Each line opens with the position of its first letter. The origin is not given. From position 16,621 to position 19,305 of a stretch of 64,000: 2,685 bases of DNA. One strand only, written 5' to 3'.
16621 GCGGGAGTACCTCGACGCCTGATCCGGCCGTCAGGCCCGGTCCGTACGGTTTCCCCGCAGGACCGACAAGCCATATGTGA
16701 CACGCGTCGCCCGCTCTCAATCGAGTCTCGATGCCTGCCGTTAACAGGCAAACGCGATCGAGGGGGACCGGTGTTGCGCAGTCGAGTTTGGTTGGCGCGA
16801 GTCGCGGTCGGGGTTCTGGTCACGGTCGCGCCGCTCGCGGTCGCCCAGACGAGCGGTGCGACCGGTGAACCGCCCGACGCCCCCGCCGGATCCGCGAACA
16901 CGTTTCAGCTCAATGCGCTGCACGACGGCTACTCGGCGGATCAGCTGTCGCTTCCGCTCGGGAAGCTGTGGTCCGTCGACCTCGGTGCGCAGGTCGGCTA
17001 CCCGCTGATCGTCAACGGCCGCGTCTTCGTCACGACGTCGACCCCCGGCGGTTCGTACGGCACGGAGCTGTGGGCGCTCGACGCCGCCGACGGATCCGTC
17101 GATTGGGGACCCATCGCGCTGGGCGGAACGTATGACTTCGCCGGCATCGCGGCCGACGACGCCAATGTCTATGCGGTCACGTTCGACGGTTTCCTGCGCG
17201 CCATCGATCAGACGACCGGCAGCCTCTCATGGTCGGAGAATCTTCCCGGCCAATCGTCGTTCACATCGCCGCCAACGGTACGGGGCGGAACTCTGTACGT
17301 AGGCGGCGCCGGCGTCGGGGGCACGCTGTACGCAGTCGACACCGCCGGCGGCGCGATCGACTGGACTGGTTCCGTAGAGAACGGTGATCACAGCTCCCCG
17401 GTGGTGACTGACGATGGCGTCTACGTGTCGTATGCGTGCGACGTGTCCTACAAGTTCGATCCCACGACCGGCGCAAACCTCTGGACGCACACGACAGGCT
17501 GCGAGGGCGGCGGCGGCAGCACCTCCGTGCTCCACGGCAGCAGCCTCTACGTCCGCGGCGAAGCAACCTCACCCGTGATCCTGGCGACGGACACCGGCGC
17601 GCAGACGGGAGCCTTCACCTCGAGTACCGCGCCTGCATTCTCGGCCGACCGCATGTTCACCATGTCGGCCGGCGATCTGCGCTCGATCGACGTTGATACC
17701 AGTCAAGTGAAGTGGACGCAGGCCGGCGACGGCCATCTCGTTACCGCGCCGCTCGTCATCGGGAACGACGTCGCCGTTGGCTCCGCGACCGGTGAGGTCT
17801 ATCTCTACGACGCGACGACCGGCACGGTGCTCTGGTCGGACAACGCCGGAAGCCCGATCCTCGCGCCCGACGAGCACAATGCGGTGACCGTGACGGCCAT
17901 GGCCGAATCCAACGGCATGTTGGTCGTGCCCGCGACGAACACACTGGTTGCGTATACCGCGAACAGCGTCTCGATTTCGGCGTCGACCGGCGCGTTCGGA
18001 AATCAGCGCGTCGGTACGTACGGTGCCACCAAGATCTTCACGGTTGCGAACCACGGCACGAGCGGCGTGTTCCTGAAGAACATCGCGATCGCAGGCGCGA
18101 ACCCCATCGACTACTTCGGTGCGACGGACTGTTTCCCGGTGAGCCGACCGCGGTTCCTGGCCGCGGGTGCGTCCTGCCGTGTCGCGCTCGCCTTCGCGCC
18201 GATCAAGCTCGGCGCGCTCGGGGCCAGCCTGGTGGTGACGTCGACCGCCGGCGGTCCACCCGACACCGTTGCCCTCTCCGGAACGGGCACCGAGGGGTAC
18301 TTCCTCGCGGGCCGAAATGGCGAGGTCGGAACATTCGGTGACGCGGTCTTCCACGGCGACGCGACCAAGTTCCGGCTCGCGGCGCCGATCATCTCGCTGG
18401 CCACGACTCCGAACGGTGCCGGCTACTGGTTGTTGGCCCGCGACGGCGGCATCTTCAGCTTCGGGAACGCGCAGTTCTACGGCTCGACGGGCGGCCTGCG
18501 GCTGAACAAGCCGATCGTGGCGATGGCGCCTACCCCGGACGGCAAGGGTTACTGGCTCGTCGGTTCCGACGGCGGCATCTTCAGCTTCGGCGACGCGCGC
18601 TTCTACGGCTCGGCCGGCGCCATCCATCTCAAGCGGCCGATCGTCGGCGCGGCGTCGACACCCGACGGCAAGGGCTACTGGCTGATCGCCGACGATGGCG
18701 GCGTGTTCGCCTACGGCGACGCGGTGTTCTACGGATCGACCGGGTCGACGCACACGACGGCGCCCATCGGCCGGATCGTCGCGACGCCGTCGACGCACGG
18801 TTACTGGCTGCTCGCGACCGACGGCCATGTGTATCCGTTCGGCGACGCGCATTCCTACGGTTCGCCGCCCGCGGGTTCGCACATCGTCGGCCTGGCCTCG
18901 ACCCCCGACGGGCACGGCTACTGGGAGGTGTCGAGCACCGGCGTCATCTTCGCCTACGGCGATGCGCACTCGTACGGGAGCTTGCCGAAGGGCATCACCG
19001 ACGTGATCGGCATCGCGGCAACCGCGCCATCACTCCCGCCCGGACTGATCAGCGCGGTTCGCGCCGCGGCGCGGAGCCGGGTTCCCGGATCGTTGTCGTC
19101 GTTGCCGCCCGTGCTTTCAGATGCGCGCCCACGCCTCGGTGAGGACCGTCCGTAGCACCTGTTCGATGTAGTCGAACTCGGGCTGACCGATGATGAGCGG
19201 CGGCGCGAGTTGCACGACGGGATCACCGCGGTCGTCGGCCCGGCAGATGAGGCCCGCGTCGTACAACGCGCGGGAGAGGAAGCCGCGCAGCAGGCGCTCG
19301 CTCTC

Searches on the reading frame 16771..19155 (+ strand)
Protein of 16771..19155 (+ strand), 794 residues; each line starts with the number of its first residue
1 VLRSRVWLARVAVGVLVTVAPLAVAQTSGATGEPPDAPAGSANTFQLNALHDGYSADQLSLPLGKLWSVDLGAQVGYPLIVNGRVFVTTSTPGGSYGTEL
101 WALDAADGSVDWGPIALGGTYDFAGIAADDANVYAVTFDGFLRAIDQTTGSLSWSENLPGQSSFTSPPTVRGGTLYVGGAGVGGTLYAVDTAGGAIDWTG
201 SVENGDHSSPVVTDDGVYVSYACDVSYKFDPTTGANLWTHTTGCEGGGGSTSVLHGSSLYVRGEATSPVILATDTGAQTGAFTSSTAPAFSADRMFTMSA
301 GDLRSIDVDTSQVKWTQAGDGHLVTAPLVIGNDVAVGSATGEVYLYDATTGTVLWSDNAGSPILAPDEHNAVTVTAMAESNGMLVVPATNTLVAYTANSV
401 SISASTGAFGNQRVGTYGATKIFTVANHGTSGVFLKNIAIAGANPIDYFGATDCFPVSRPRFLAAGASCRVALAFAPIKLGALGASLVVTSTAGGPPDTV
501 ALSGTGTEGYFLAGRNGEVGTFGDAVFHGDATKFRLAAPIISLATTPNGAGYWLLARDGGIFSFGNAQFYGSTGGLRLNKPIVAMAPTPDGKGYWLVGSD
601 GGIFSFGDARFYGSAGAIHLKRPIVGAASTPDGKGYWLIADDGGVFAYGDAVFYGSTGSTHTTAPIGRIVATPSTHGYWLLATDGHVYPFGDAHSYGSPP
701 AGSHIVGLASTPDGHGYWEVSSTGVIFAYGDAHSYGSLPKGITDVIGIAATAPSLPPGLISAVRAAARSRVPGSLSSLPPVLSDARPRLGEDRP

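Call 88: search_protein_families(library=pfam, proteins=[window:16771-19155:+], max_evalue=0.00001)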
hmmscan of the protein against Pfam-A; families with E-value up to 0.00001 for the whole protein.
window:16771-19155:+ (794 aa): 3 families
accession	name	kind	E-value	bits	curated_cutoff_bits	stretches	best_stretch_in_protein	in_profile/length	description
PF13360.13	PQQ_2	-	3.8e-28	99.2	27.6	3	140-278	3-140/233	Outer membrane protein assembly factor BamB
PF13570.13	Beta-prop_ACSF4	-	6.1e-22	78.9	133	2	94-244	67-214/329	Beta-alanine-activating enzyme, beta-propeller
PF01011.28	PQQ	-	3.9e-07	29.6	26.7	0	206-358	49-207/595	Glucose/ethanol/alcohol dehydrogenase, beta-propeller domain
